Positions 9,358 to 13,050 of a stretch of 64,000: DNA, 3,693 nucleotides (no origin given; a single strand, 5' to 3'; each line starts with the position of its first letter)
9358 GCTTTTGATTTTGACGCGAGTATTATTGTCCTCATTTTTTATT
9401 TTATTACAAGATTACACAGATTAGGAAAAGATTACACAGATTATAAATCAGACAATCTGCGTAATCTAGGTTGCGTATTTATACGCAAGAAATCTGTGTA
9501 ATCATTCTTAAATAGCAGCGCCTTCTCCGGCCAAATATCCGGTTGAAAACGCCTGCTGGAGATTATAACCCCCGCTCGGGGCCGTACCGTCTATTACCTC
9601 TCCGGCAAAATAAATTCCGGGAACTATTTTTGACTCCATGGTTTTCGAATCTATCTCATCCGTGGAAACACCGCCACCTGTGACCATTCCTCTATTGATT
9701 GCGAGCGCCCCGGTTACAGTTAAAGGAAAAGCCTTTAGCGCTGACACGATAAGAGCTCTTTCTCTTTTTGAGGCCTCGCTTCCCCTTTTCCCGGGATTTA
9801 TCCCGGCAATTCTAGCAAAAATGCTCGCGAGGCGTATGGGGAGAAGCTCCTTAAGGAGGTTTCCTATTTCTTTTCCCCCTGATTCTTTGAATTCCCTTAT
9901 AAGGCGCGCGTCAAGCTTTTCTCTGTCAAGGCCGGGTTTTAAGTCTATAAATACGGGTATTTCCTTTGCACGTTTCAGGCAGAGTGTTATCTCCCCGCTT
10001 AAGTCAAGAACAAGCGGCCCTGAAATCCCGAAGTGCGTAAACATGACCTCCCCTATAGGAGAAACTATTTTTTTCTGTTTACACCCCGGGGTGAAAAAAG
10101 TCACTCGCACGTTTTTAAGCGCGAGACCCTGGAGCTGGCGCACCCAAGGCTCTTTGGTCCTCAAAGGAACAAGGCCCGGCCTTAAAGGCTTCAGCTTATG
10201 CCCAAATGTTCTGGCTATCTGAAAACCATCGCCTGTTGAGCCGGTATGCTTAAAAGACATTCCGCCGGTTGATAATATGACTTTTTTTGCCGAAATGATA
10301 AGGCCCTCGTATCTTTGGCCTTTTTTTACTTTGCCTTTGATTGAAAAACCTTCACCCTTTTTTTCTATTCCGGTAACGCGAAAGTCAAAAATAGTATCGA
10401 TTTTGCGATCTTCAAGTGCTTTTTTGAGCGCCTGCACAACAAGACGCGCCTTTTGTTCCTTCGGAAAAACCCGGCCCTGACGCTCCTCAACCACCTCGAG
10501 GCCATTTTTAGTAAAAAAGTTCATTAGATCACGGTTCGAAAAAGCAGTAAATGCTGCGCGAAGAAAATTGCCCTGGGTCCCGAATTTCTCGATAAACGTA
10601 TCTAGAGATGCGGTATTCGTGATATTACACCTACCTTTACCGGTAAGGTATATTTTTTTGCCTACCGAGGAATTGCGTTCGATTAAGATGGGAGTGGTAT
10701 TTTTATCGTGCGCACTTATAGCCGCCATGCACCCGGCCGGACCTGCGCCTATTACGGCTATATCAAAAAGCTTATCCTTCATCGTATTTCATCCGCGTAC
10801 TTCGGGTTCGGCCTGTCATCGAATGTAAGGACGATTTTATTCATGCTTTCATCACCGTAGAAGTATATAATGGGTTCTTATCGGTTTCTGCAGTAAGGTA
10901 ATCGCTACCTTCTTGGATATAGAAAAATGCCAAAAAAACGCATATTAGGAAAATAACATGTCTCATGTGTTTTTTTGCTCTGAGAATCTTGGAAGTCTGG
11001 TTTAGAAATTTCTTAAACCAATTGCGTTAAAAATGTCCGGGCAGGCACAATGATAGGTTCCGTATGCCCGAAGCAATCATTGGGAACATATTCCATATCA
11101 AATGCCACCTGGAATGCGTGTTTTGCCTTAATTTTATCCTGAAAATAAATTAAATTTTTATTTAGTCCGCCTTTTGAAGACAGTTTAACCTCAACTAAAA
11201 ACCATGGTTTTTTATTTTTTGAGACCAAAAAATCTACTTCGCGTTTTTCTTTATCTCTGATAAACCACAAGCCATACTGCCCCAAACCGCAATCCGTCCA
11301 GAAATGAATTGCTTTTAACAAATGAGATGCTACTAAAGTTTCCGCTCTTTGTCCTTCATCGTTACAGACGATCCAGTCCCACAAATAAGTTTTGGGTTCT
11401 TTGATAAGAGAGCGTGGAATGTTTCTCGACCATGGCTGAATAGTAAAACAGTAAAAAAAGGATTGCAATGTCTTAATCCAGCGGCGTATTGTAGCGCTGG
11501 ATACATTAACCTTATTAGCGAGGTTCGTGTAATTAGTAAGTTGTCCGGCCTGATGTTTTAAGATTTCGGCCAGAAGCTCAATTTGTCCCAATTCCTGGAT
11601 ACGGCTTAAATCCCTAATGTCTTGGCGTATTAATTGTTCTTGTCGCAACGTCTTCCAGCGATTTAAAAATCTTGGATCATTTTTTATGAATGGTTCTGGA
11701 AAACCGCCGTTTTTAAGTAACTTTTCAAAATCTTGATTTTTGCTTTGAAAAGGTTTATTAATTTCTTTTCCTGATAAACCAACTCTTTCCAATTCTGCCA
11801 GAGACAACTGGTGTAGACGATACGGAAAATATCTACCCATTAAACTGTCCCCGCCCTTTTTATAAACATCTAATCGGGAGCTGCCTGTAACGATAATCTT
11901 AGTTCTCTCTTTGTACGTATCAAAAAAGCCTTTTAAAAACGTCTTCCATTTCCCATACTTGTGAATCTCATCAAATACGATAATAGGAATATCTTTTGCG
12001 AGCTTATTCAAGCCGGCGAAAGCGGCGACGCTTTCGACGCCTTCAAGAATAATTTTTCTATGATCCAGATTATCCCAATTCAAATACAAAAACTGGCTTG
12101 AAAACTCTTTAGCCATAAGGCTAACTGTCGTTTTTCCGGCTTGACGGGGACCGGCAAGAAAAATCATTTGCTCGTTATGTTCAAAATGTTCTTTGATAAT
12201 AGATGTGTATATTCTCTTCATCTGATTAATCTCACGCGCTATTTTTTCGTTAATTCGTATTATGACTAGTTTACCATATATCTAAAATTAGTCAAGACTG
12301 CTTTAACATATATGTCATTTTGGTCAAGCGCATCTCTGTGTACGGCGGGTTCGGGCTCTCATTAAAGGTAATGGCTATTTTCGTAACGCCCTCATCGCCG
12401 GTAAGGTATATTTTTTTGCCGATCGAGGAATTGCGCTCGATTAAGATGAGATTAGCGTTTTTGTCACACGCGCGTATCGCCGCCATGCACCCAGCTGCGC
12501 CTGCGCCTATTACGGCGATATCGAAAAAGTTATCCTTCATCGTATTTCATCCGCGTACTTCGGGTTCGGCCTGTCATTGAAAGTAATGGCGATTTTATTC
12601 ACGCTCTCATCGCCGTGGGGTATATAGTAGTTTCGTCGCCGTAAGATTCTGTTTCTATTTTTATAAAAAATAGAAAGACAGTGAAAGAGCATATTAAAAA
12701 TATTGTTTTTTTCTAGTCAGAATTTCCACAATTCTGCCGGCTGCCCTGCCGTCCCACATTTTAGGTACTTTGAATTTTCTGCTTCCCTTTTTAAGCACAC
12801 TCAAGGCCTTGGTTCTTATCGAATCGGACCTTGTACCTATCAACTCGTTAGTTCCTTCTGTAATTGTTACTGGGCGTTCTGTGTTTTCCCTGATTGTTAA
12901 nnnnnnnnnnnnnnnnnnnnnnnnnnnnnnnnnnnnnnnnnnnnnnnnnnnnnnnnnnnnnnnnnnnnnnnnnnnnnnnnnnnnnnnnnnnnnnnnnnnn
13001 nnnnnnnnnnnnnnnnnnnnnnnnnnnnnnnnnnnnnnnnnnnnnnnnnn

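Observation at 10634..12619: AAA-ATPase (DUF4143) gene bracketed by ~229-bp direct repeats that duplicate the 5' end and promoter of the HI0933 flavoprotein gene; downstream copy is a pseudogene fragment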

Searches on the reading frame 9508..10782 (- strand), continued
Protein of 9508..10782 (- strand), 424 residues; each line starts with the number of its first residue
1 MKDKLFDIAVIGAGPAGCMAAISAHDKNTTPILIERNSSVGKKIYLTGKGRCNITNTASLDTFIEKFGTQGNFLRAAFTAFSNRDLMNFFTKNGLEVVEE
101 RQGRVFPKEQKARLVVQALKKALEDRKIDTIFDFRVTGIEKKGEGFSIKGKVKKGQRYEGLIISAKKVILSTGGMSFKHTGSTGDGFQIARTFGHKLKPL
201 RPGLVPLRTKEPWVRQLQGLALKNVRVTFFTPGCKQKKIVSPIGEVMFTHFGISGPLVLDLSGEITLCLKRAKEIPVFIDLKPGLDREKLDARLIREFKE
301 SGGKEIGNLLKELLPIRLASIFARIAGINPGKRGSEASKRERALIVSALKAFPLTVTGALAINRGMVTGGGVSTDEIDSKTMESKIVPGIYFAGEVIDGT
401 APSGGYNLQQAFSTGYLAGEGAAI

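Call 19: find_encoding_contigs(protein=P0001, flank=10000, max_places=6)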
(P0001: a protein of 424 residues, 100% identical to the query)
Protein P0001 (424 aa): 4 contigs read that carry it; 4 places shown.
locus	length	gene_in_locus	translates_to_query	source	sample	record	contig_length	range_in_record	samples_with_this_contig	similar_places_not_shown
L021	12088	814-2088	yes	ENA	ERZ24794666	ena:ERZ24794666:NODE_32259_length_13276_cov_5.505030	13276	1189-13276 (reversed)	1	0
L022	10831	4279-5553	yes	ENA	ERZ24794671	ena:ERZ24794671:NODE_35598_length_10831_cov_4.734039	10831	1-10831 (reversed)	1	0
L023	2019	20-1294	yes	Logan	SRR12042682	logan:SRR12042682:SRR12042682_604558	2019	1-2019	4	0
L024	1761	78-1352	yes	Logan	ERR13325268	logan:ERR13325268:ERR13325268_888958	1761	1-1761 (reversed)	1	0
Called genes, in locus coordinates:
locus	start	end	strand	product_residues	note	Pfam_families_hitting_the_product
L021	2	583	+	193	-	?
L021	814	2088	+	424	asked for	PF00890:FAD_binding_2 (faint), PF01134:GIDA (faint), PF01266:DAO (faint), PF03486:HI0933_like, PF07992:Pyr_redox_2 (weak), PF12831:FAD_oxidored (weak), PF13738:Pyr_redox_3 (faint), PF22780:HI0933_like_1st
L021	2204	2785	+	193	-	PF02545:Maf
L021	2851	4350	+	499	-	PF13581:HATPase_c_2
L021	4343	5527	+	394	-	PF03773:ArsP_1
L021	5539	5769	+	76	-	PF13192:Thioredoxin_3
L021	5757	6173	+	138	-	-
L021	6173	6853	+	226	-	PF02683:DsbD_TM, PF13386:DsbD_2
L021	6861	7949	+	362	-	PF13593:SBF_like, PF01758:SBF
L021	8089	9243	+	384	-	-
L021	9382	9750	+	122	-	PF00190:Cupin_1, PF02311:AraC_binding (weak), PF07883:Cupin_2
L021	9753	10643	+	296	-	-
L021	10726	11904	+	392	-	PF12801:Fer4_5, PF12801:Fer4_5 (weak), PF12838:Fer4_7 (weak), PF13187:Fer4_9 (weak), PF00037:Fer4 (weak), PF12797:Fer4_2 (weak), PF12837:Fer4_6 (weak), PF14697:Fer4_21, +4 more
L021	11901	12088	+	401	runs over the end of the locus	PF00919:UPF0004, PF04055:Radical_SAM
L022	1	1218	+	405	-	?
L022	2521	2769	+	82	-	PF03486:HI0933_like, PF00890:FAD_binding_2 (weak), PF12831:FAD_oxidored (weak), PF13450:NAD_binding_8 (weak)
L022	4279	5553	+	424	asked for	PF00890:FAD_binding_2 (faint), PF01134:GIDA (faint), PF01266:DAO (faint), PF03486:HI0933_like, PF07992:Pyr_redox_2 (weak), PF12831:FAD_oxidored (weak), PF13738:Pyr_redox_3 (faint), PF22780:HI0933_like_1st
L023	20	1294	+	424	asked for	PF00890:FAD_binding_2 (faint), PF01134:GIDA (faint), PF01266:DAO (faint), PF03486:HI0933_like, PF07992:Pyr_redox_2 (weak), PF12831:FAD_oxidored (weak), PF13738:Pyr_redox_3 (faint), PF22780:HI0933_like_1st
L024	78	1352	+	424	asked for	PF00890:FAD_binding_2 (faint), PF01134:GIDA (faint), PF01266:DAO (faint), PF03486:HI0933_like, PF07992:Pyr_redox_2 (weak), PF12831:FAD_oxidored (weak), PF13738:Pyr_redox_3 (faint), PF22780:HI0933_like_1st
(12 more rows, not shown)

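Call 51: search_protein_families(library=ncbifam, proteins=[window:9508-10782:-], max_evalue=0.001)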
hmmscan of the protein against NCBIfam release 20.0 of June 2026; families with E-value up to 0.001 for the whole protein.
window:9508-10782:- (424 aa): 27 families (the best 25 are shown)
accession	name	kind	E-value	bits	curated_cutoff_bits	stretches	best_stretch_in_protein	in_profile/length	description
TIGR00275.1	TIGR00275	subfamily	1.8e-129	432.1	183.8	1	8-419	1-400/401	aminoacetone oxidase family FAD-binding enzyme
TIGR03862.1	flavo_PP4765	subfamily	3.8e-48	164.2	242.65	1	33-423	6-372/376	TIGR03862 family flavoprotein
TIGR01813.1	flavo_cyto_c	subfamily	9.6e-08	31.2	285.45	0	106-176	123-192/444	flavocytochrome c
NF009476.0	PRK12839.1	equivalog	2.4e-06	26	940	0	380-423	516-565/572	FAD-dependent oxidoreductase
TIGR04018.1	Bthiol_YpdA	hypoth_equivalog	3.3e-06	26.1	339.9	0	7-39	1-33/316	YpdA family putative bacillithiol disulfide reductase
TIGR01350.1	lipoamide_DH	equivalog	4.1e-06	25.8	408.8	0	6-39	2-35/461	dihydrolipoyl dehydrogenase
TIGR02032.1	GG-red-SF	subfamily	5.7e-06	26.2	158.8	1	6-43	1-38/297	geranylgeranyl reductase family protein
NF004789.0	PRK06134.1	subfamily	9.8e-06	24.4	747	0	4-100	11-108/581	FAD-dependent oxidoreductase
TIGR01292.1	TRX_reduct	equivalog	3.2e-05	22.9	343.45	1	7-42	2-37/300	thioredoxin-disulfide reductase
NF003585.0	PRK05249.1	equivalog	3.3e-05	22.7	465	1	4-45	5-46/464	Si-specific NAD(P)(+) transhydrogenase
NF005866.0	PRK07803.1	equivalog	3.3e-05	22.2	819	0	4-52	7-54/631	fumarate reductase/succinate dehydrogenase flavoprotein subunit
NF005510.0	PRK07121.1-3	subfamily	5.1e-05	22.2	481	0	6-92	23-113/492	FAD-binding protein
NF005064.0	PRK06481.1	equivalog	8.9e-05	21.4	542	0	2-43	59-99/506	flavocytochrome c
NF009477.0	PRK12843.1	equivalog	0.00011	20.8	758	1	2-99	13-111/578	FAD-dependent oxidoreductase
NF005867.0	PRK07804.1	equivalog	0.00012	20.5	639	0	115-196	148-238/548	L-aspartate oxidase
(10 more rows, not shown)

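Call 54: find_encoding_contigs(protein=P0004, flank=5000, max_places=3)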
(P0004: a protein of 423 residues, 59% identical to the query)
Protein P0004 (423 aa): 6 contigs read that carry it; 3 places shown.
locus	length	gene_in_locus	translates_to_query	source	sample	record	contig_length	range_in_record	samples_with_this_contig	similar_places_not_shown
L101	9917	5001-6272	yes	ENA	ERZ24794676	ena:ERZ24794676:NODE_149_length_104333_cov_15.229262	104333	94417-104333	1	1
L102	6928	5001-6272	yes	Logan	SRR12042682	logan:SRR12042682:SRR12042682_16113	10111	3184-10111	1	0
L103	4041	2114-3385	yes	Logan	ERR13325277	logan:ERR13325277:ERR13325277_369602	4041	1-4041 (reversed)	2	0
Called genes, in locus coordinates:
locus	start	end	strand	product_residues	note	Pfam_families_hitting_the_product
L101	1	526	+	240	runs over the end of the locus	PF02540:NAD_synthase, PF03054:tRNA_Me_trans (faint)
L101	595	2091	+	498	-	PF13537:GATase_7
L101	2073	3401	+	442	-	PF00349:Hexokinase_1, PF03727:Hexokinase_2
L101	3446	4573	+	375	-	PF13426:PAS_9 (faint), PF00512:HisKA, PF02518:HATPase_c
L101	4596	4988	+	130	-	PF00072:Response_reg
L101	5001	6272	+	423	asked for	PF00890:FAD_binding_2 (faint), PF01134:GIDA (faint), PF01266:DAO (faint), PF03486:HI0933_like, PF07992:Pyr_redox_2, PF12831:FAD_oxidored, PF13738:Pyr_redox_3 (faint), PF22780:HI0933_like_1st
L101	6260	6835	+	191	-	PF02545:Maf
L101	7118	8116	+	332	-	PF01370:Epimerase, PF04321:RmlD_sub_bind (weak), PF16363:GDP_Man_Dehyd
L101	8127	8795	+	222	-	PF13489:Methyltransf_23, PF01209:Ubie_methyltran, PF02353:CMAS (weak), PF07021:MetW, PF13847:Methyltransf_31, PF08241:Methyltransf_11, PF08242:Methyltransf_12, PF13649:Methyltransf_25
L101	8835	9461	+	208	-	-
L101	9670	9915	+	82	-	?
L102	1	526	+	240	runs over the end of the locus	PF02540:NAD_synthase, PF03054:tRNA_Me_trans (faint)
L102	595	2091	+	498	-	PF13537:GATase_7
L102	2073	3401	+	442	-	PF00349:Hexokinase_1, PF03727:Hexokinase_2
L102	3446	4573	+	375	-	PF13426:PAS_9 (faint), PF00512:HisKA, PF02518:HATPase_c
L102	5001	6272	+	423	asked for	PF00890:FAD_binding_2 (faint), PF01134:GIDA (faint), PF01266:DAO (faint), PF03486:HI0933_like, PF07992:Pyr_redox_2, PF12831:FAD_oxidored, PF13738:Pyr_redox_3 (faint), PF22780:HI0933_like_1st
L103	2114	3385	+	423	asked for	PF00890:FAD_binding_2 (faint), PF01134:GIDA (faint), PF01266:DAO (faint), PF03486:HI0933_like, PF07992:Pyr_redox_2, PF12831:FAD_oxidored, PF13738:Pyr_redox_3 (faint), PF22780:HI0933_like_1st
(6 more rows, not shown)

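Call 55: find_encoding_contigs(protein=P0003, flank=5000, max_places=3)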
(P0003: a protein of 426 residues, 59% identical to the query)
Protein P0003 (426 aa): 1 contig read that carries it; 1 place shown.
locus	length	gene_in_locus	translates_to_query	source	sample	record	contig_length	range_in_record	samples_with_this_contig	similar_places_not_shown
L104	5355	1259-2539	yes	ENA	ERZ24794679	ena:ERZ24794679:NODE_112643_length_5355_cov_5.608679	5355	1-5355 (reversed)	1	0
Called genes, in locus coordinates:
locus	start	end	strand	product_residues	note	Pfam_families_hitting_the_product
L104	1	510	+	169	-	?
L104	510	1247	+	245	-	PF02535:Zip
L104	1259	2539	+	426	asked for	PF00070:Pyr_redox (faint), PF00890:FAD_binding_2 (weak), PF01134:GIDA (faint), PF01266:DAO (faint), PF03486:HI0933_like, PF07992:Pyr_redox_2 (weak), PF12831:FAD_oxidored, PF22780:HI0933_like_1st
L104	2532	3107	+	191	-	PF02545:Maf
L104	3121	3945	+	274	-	PF00990:GGDEF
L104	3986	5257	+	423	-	PF02321:OEP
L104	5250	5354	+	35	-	?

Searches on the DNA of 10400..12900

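Call 78: search_rna_families(source=window, start=10400, end=12900, threshold=evalue, max_evalue=1)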
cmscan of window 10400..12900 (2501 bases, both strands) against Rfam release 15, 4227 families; matches with E-value up to 1: 0.
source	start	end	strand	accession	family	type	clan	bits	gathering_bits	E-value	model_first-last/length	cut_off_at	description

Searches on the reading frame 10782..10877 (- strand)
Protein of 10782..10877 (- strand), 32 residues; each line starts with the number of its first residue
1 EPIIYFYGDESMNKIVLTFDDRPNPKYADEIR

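Call 56: search_protein_families(library=pfam, proteins=[window:10782-10877:-], max_evalue=10)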
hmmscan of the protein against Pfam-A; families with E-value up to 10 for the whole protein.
seq(32 aa): 0 families
